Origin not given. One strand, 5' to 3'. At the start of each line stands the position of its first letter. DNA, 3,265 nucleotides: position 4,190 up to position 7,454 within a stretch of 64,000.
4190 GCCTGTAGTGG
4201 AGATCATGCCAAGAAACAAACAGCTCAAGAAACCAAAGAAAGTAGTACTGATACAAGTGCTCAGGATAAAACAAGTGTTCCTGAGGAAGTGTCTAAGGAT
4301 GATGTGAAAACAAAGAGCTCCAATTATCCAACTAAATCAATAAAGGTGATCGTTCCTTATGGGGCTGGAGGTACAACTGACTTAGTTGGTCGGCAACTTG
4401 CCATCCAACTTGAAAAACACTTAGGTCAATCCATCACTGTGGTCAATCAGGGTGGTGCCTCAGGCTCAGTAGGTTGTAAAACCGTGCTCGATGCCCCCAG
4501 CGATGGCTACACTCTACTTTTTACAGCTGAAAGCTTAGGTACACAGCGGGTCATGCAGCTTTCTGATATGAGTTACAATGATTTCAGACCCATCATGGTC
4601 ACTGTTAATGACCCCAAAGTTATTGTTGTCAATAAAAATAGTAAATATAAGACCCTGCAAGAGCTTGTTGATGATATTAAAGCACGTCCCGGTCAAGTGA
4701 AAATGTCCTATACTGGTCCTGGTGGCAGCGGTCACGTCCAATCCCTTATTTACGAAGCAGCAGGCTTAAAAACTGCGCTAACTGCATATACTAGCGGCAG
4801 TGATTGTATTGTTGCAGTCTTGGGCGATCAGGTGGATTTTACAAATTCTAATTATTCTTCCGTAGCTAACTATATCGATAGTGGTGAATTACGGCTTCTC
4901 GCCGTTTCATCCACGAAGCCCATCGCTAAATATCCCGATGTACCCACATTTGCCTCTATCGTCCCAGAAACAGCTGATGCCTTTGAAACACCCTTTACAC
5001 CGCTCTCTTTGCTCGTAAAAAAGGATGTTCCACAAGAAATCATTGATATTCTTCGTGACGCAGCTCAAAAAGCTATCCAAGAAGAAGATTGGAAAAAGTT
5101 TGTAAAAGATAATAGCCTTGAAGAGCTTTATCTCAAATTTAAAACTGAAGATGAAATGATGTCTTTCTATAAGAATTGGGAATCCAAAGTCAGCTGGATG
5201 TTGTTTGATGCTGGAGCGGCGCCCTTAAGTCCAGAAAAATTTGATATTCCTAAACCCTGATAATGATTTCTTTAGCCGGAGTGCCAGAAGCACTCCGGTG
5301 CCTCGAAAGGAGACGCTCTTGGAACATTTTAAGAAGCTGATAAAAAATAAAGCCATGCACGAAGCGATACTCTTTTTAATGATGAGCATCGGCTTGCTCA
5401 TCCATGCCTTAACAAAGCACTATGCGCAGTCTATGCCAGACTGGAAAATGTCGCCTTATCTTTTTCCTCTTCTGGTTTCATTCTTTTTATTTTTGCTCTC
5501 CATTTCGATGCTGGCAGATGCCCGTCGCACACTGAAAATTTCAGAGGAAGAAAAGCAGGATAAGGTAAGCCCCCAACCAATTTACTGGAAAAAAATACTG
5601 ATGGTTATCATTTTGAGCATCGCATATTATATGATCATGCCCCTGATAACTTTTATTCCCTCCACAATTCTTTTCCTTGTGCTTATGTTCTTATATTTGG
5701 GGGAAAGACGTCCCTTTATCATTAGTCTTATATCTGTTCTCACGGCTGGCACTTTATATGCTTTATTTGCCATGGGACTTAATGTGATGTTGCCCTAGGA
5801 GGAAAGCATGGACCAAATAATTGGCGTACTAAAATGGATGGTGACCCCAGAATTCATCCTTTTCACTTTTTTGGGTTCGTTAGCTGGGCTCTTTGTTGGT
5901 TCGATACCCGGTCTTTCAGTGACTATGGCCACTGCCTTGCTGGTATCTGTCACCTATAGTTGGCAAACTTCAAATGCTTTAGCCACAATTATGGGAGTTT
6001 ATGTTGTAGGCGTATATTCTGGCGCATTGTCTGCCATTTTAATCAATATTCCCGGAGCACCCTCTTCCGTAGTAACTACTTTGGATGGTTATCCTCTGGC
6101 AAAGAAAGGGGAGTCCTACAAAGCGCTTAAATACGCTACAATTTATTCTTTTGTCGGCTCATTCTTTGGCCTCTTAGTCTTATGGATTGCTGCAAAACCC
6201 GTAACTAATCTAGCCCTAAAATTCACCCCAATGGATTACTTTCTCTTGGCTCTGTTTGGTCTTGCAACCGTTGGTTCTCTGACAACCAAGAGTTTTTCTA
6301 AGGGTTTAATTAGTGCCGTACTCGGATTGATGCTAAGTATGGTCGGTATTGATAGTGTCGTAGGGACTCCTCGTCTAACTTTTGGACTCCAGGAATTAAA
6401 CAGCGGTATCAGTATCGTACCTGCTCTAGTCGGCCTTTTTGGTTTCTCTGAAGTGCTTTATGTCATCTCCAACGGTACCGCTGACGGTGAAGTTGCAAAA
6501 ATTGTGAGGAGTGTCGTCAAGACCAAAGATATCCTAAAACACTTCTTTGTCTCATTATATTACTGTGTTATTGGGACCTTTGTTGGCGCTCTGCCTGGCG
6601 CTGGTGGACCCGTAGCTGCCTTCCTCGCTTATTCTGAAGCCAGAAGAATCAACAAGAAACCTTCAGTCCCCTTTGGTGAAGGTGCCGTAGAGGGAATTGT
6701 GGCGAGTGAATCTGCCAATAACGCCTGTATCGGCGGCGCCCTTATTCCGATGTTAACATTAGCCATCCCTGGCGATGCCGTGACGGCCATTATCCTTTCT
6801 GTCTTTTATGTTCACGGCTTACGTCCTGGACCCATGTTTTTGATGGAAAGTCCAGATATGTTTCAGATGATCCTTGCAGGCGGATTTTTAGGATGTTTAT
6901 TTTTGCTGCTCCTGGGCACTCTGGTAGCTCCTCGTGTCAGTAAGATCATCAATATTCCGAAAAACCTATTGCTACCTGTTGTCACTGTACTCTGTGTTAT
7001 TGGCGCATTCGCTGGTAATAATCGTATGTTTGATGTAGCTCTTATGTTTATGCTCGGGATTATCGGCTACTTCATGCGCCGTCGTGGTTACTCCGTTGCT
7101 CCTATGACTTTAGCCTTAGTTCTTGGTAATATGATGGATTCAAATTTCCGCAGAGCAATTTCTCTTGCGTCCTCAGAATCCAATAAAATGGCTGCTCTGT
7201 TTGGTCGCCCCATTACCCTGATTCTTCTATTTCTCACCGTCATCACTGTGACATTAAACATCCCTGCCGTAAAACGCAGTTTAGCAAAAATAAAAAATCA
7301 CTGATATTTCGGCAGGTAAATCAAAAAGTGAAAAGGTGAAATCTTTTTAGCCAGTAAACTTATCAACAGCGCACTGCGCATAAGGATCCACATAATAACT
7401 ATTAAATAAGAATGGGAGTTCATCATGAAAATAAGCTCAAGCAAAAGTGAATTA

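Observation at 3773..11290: AT-richer island: TctCBA transporter, EPSP-synthase-like enzyme, LacI regulator and anion permease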

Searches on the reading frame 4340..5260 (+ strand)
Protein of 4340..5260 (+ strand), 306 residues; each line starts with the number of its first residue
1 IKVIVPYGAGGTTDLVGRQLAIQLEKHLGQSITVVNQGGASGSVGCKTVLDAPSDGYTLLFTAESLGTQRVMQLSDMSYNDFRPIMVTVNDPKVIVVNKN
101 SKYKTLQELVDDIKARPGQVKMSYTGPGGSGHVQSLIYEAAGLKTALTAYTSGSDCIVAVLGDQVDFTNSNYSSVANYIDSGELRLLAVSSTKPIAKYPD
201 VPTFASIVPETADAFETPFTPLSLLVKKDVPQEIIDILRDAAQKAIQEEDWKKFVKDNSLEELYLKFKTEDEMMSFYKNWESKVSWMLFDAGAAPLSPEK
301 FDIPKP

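Call 53: find_homologous_proteins(query=window:4340-5260:+, max_evalue=1e-20)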
Query window:4340-5260:+ (306 aa): 1907 proteins with E <= 1e-20 among 4760 candidates; the best 120 are listed.
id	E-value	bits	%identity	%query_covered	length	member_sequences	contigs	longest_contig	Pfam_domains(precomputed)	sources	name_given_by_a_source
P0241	5.4e-198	674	100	100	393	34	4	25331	PF03401.19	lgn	-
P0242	8.3e-182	621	91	100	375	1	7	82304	PF03401.19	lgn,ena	-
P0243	8.4e-182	621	91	100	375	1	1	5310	PF03401.19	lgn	-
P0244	8.4e-182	621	91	100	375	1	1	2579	PF03401.19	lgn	-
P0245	1.2e-180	617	91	100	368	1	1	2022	PF03401.19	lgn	-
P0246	1.3e-180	617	91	100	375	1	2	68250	PF03401.19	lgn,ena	-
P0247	1.5e-180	617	91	100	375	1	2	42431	PF03401.19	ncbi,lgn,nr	ncbi:MAG: tripartite tricarboxylate transporter substrate binding protein [Eubacteriales bacterium]|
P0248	1.5e-177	607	88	100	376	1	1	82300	PF03401.19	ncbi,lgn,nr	ncbi:MAG: tripartite tricarboxylate transporter substrate binding protein [Eubacteriales bacterium]|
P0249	6.1e-144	497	72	100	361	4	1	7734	PF03401.19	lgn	-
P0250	1.4e-143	495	70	100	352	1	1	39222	PF03401.19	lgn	-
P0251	5.4e-143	494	73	100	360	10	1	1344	PF03401.19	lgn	-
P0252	1.2e-142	492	72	100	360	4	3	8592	PF03401.19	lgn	-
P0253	3.1e-142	491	72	100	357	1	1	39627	PF03401.19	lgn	-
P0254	7.8e-142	490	70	100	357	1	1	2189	PF03401.19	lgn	-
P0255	1.6e-141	489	71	100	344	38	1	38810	PF03401.19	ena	-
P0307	2.3e-133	462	67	100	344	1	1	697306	PF03401.19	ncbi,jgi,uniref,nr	ncbi:tripartite-type tricarboxylate transporter receptor subunit TctC [Sedimentibacter acidaminivora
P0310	3.7e-133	461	68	100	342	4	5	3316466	PF03401.19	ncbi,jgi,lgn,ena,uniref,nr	ncbi:Bug family tripartite tricarboxylate transporter substrate binding protein [Sphaerochaeta globo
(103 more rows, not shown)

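Call 54: find_encoding_contigs(protein=P0310, flank=10000, max_places=2)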
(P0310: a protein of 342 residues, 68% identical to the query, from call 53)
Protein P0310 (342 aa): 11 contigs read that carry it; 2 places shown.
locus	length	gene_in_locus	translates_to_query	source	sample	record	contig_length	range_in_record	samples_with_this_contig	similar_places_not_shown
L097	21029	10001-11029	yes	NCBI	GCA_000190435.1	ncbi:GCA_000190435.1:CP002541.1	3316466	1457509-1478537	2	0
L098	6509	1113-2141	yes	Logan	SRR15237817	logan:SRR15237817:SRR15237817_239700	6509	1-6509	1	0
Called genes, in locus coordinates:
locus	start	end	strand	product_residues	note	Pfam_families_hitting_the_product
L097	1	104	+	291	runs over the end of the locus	PF02881:SRP54_N, PF13604:AAA_30 (weak), PF00448:SRP54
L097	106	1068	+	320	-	PF05593:RHS_repeat (faint)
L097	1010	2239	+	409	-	PF02687:FtsX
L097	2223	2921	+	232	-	PF00005:ABC_tran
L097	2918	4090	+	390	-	PF02687:FtsX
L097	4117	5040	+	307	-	PF23023:Anti-Pycsar_Apyc1, PF00753:Lactamase_B, PF12706:Lactamase_B_2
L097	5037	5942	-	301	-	-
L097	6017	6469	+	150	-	PF04977:DivIC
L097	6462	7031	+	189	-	PF01300:Sua5_yciO_yrdC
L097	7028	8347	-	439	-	PF06245:DUF1015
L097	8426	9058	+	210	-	PF04263:TPK_catalytic, PF04265:TPK_B1_binding (weak)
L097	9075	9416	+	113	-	-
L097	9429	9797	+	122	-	PF07736:CM_1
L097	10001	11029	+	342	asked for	PF03401:TctC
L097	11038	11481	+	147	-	PF07331:TctB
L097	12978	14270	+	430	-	PF00275:EPSP_synthase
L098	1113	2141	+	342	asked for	PF03401:TctC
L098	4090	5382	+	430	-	PF00275:EPSP_synthase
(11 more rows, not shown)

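Call 55: find_encoding_contigs(protein=P0307, flank=10000, max_places=2)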
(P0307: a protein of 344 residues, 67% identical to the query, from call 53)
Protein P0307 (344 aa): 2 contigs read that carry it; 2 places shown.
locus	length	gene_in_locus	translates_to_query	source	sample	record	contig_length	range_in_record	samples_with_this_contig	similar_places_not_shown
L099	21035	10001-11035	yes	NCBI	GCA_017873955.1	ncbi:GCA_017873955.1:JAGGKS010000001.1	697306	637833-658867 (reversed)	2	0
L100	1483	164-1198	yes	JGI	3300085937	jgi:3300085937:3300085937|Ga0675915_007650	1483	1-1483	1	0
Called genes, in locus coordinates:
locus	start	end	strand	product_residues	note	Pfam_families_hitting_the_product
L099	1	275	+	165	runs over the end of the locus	-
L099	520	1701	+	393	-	PF05977:MFS_3, PF07690:MFS_1, PF12832:MFS_1_like, PF07690:MFS_1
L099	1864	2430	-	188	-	PF07883:Cupin_2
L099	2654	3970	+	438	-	PF00149:Metallophos, PF17839:CNP_C_terminal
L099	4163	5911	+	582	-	PF08269:dCache_2, PF17200:sCache_2, PF18947:HAMP_2 (faint), PF00672:HAMP, PF00015:MCPsignal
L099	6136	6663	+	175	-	PF00857:Isochorismatase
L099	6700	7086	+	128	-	PF08818:DUF1801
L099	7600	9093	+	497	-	PF00171:Aldedh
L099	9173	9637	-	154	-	PF01243:PNPOx_N, PF12900:Pyridox_ox_2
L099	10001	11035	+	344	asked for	PF03401:TctC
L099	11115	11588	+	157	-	PF07331:TctB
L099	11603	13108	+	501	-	PF01970:TctA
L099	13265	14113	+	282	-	PF02675:AdoMet_dc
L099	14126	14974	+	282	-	PF17284:Spermine_synt_N, PF01564:Spermine_synth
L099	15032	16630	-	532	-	PF07969:Amidohydro_3, PF01979:Amidohydro_1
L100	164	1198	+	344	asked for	PF03401:TctC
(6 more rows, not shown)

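Call 67: find_encoding_contigs(protein=P0241, flank=10000, max_places=4)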
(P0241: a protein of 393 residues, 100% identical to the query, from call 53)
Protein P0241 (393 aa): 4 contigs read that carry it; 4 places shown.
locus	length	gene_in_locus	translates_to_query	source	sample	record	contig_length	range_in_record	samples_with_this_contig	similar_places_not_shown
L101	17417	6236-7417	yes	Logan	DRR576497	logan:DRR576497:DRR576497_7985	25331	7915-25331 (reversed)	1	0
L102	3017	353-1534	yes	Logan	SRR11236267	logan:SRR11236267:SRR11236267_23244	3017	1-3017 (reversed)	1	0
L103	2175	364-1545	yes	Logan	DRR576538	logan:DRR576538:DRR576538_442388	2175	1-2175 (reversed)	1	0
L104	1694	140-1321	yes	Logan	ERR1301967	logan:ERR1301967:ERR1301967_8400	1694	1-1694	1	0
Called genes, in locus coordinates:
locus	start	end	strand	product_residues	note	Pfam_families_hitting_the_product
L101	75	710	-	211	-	PF12917:YfbR-like, PF13023:HD_3, PF01966:HD (weak)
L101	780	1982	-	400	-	PF01966:HD, PF13286:HD_assoc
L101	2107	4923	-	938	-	PF00580:UvrD-helicase, PF13245:AAA_19, PF13604:AAA_30 (faint), PF01443:Viral_helicase1 (faint), PF13361:UvrD_C, PF13538:UvrD_C_2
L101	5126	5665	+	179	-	PF02482:Ribosomal_S30AE, PF16321:Ribosom_S30AE_C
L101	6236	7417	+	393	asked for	PF03401:TctC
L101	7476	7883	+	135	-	-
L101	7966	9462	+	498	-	PF01970:TctA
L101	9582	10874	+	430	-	PF00275:EPSP_synthase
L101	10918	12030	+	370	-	PF00356:LacI, PF00532:Peripla_BP_1, PF13407:Peripla_BP_4, PF13377:Peripla_BP_3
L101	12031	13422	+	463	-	PF00939:Na_sulph_symp, PF03600:CitMHS (weak)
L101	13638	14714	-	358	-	PF00044:Gp_dh_N, PF02800:Gp_dh_C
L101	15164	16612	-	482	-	PF02347:GDC-P, PF00266:Aminotran_5 (weak), PF21478:GcvP2_C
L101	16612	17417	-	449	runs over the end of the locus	PF02347:GDC-P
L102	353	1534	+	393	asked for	PF03401:TctC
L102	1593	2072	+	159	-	PF07331:TctB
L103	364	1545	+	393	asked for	PF03401:TctC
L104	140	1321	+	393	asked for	PF03401:TctC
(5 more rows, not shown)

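Call 72: find_related_loci(query=A3, collection=metagenome_contigs, flank=8000)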
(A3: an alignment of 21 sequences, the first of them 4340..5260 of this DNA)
Query A3 (306 aa) in metagenome_contigs; peptide patterns used: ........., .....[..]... (x = any residue, [..] = any of these).
185 stretches matched a pattern; 92 encode a relative of the query (tblastn E <= 1e-3); the best 80 are kept; 80 distinct loci.
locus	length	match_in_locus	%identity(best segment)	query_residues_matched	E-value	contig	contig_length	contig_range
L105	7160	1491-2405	71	1-305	4e-152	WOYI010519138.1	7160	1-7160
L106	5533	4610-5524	71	1-305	4e-152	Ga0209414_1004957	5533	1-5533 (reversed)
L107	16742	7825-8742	72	1-306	2e-148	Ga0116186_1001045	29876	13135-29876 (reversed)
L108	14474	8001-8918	72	1-306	1e-148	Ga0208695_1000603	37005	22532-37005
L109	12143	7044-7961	69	1-306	4e-147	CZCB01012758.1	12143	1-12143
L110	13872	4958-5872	69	1-305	2e-144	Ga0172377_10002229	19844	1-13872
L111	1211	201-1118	69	1-306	9e-159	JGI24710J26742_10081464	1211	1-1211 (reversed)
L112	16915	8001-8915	68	1-305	4e-143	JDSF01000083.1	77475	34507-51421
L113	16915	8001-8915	68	1-305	6e-143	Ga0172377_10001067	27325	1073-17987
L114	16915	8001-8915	68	1-305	6e-143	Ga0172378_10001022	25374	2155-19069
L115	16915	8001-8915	68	1-305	2e-142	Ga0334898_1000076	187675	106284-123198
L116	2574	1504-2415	68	1-305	8e-150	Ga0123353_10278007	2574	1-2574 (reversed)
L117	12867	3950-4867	67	1-306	2e-141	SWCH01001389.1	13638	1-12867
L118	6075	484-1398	68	1-305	6e-142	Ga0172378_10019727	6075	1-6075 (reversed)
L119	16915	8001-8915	68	1-305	2e-140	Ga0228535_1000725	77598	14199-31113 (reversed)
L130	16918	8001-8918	60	1-306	6e-130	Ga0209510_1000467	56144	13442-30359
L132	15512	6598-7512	60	1-305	5e-129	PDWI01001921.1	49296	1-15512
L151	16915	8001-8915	57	1-305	7e-117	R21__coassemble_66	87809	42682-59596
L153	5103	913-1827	58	1-305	3e-116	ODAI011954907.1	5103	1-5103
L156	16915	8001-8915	57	1-305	2e-115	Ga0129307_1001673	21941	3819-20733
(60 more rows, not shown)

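Call 76: search_protein_families(library=pfam, proteins=[L107:4185-5084:+, L107:1880-2329:+, L107:10886-11713:+, L107:12618-13118:+, L151:7144-7689:-, L153:91-675:-, L132:5089-6273:+, L130:11212-12555:-, L151:5351-7042:-, L151:11026-11994:-], max_evalue=0.001)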
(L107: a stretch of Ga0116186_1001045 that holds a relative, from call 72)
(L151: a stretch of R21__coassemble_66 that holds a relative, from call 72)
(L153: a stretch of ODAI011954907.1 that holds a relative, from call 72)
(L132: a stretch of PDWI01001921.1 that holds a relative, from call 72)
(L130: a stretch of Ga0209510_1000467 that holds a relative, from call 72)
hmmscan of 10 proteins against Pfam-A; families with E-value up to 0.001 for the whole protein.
L107:4185-5084:+ (299 aa): 2 families
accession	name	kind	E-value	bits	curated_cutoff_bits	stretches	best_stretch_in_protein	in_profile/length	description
PF00892.27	EamA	-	3.4e-49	167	28.2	2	158-293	2-133/135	EamA-like transporter family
PF03151.22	TPT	-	3.3e-09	37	30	2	46-147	33-135/291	Triose-phosphate Transporter family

L107:1880-2329:+ (149 aa): 1 family
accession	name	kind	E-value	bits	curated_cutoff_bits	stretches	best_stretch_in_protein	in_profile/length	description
PF04463.17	2-thiour_desulf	-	6.8e-47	159.5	34.7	1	3-147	1-141/141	2-thiouracil desulfurase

L107:10886-11713:+ (275 aa): 1 family
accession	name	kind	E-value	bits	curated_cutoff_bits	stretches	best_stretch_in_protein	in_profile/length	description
PF00037.32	Fer4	-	3.3e-06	27.1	21.1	1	213-233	4-24/24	4Fe-4S binding domain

L107:12618-13118:+ (166 aa): 2 families
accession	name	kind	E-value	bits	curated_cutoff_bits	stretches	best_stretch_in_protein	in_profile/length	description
PF00293.34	NUDIX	-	5.4e-15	56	21.1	1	30-140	2-118/134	NUDIX domain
PF14815.12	NUDIX_4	-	7.5e-05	22.9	35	1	36-101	3-61/113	NUDIX domain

L151:7144-7689:- (181 aa): 2 families
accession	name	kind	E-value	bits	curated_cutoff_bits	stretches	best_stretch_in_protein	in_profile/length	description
PF01202.28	SKI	-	1e-31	110.6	22.1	1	15-165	2-156/159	Shikimate kinase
PF13671.12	AAA_33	-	5.7e-05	23.9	27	1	8-78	2-75/143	AAA domain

L153:91-675:- (194 aa): 1 family
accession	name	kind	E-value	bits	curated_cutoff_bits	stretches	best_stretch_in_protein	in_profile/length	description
PF01202.28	SKI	-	3.1e-38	131.8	22.1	1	33-187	1-158/159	Shikimate kinase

L132:5089-6273:+ (394 aa): 1 family
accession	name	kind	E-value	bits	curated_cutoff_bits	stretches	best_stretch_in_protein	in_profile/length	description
PF03702.20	AnmK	-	3.7e-93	313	24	1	14-392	2-364/367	Anhydro-N-acetylmuramic acid kinase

L130:11212-12555:- (447 aa): 4 families
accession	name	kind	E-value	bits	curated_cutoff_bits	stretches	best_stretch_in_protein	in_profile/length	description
PF00884.28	Sulfatase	-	4.5e-52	177.7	25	1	3-333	1-301/301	Sulfatase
PF16347.10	SGSH_C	-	3.4e-14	53.7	29.3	2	289-360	8-81/154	N-sulphoglucosamine sulphohydrolase, C-terminal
PF01663.27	Phosphodiest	-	1.1e-09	38.8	23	1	11-271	7-221/342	Type I phosphodiesterase / nucleotide pyrophosphatase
PF07394.17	DUF1501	-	1.4e-05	24.9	27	1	237-322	267-341/390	Protein of unknown function (DUF1501)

L151:5351-7042:- (563 aa): 1 family
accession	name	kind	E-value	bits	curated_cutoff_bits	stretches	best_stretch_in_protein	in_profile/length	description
PF03734.19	YkuD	-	2.1e-10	41.8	23.4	1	334-461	4-140/146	L,D-transpeptidase catalytic domain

L151:11026-11994:- (322 aa): 1 family
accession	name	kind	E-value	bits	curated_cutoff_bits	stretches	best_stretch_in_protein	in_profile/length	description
PF01156.24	IU_nuc_hydro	-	9.3e-20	71.9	34.2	1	38-270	1-247/297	Inosine-uridine preferring nucleoside hydrolase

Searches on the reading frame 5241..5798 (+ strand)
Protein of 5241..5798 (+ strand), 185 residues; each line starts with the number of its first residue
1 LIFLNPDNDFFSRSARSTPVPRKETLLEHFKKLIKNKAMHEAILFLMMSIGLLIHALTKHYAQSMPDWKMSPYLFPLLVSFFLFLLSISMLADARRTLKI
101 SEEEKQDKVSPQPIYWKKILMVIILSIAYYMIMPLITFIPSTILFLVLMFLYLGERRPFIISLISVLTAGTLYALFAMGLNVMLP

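Call 6: search_protein_families(library=pfam, proteins=[window:5241-5798:+])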
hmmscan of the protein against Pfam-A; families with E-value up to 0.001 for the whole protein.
window:5241-5798:+ (185 aa): 1 family
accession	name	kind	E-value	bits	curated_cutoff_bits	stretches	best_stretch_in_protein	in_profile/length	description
PF07331.16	TctB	-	4.1e-19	69.5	29.1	1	43-185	5-137/137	Tripartite tricarboxylate transporter TctB family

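Call 7: search_protein_families(library=ncbifam, proteins=[window:5241-5798:+])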
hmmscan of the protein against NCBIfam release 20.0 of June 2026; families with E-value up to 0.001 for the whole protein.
window:5241-5798:+ (185 aa): 1 family
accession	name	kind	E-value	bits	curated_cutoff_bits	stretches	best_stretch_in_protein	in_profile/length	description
NF012174.0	tet_MFS_A_B_C_D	equivalog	0.00078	18.4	475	0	69-146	156-232/382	Tet(A)/Tet(B)/Tet(C) family tetracycline efflux MFS transporter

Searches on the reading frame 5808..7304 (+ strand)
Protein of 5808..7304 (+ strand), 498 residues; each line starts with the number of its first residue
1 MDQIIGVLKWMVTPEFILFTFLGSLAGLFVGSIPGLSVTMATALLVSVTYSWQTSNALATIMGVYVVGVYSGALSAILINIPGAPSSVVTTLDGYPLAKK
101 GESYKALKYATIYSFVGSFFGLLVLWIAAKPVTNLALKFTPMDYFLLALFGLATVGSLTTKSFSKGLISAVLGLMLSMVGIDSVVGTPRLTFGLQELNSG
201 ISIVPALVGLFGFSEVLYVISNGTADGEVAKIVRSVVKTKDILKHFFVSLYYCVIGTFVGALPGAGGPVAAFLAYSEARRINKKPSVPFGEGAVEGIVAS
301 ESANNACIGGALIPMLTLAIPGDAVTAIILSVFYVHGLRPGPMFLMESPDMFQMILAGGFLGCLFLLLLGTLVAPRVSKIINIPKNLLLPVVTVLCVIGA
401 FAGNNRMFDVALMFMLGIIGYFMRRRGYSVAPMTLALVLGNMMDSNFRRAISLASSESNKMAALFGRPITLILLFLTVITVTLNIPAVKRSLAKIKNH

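Call 6: search_protein_families(library=pfam, proteins=[window:5808-7304:+])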
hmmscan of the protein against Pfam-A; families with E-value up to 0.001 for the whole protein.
window:5808-7304:+ (498 aa): 1 family
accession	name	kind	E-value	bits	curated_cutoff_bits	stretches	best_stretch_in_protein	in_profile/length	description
PF01970.21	TctA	-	1e-139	466.3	28.9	1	17-434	1-422/423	Tripartite tricarboxylate transporter TctA family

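Call 7: search_protein_families(library=ncbifam, proteins=[window:5808-7304:+])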
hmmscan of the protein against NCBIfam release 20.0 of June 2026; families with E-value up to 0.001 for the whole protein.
window:5808-7304:+ (498 aa): 0 families
